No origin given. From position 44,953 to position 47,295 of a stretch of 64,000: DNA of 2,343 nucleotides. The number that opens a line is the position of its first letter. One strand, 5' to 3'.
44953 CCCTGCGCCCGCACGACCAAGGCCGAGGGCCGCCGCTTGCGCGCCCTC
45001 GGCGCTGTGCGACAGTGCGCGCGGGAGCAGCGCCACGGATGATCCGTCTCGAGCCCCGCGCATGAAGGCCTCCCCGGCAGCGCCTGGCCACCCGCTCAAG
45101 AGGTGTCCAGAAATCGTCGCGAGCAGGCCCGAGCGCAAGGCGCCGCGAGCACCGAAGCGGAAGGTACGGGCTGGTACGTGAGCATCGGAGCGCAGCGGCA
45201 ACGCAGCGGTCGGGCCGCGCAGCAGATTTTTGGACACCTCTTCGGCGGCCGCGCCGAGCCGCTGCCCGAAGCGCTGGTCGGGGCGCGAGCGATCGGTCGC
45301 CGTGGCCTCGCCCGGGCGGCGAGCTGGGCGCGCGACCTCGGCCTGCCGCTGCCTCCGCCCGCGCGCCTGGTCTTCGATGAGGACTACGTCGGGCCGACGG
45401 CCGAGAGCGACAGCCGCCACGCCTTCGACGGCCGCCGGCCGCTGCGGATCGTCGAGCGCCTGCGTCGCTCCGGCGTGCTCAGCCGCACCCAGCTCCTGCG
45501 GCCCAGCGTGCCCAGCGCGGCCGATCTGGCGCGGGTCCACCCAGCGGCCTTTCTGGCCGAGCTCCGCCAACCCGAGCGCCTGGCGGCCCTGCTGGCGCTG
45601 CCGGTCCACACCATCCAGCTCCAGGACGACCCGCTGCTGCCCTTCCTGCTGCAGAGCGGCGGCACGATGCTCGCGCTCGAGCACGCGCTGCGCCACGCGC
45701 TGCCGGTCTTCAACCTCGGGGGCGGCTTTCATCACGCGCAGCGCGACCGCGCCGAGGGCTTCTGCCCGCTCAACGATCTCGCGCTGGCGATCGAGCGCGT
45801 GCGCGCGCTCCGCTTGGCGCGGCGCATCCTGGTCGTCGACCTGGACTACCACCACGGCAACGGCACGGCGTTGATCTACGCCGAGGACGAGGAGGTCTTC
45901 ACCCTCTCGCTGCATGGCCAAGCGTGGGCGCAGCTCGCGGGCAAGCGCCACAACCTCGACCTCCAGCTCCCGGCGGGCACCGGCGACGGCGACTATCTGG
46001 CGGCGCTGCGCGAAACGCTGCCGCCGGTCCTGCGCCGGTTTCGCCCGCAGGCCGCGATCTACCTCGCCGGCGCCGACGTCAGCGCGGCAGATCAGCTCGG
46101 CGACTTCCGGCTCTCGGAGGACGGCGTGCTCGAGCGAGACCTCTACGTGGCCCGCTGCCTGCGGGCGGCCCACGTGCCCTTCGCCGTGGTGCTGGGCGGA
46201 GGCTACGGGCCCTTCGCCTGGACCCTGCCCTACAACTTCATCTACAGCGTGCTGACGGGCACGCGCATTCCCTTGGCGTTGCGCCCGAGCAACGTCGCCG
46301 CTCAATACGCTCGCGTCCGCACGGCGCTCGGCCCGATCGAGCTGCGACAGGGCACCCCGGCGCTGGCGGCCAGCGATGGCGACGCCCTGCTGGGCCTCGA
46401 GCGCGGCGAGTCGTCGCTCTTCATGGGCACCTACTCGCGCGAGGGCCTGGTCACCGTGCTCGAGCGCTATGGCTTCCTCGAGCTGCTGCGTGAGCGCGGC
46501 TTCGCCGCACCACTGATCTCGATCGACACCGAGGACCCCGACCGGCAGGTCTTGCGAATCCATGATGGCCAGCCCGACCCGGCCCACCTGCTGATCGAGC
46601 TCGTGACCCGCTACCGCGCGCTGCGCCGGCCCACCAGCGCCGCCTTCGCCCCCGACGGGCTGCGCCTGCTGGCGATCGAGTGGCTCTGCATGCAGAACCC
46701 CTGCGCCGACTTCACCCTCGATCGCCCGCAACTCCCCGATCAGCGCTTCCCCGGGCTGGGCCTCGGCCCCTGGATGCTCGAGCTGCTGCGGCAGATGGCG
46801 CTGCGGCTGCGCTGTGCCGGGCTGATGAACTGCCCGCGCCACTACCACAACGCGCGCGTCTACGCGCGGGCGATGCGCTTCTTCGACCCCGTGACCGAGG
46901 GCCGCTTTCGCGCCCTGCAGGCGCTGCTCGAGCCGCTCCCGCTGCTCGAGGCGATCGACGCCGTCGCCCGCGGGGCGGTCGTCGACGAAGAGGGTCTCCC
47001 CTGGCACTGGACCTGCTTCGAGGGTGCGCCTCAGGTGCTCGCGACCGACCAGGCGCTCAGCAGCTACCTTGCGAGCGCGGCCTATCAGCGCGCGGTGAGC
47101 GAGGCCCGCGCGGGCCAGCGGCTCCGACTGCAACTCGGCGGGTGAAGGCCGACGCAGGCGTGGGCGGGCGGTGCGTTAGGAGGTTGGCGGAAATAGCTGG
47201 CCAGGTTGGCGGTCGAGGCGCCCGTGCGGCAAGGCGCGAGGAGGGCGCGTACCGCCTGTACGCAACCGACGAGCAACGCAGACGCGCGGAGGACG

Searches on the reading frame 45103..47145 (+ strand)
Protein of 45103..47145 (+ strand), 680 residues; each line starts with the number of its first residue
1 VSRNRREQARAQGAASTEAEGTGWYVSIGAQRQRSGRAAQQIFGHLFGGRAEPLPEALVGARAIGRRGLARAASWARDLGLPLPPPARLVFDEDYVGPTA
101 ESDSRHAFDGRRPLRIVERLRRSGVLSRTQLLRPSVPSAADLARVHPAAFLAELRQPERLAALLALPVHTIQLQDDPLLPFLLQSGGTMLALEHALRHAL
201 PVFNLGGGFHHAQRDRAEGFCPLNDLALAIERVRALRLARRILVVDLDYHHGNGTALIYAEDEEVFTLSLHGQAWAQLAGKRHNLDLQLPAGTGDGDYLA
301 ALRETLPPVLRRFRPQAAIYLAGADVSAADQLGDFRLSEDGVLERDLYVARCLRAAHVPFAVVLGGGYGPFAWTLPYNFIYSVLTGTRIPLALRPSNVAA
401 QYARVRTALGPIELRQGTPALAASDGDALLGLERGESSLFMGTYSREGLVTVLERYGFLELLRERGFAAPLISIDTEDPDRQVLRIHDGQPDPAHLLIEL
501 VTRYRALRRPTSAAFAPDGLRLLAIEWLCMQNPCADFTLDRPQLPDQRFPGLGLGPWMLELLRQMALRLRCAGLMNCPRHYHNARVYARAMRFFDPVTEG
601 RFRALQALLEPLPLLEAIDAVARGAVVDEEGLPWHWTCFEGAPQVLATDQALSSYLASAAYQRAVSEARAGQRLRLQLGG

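Call 28: search_protein_families(library=pfam, proteins=[window:45103-47145:+])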
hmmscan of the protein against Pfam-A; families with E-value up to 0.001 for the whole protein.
window:45103-47145:+ (680 aa): 1 family
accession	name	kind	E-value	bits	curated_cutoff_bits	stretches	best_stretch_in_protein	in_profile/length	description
PF00850.24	Hist_deacetyl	-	3.6e-51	174.7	27.9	1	106-370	1-284/298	Histone deacetylase domain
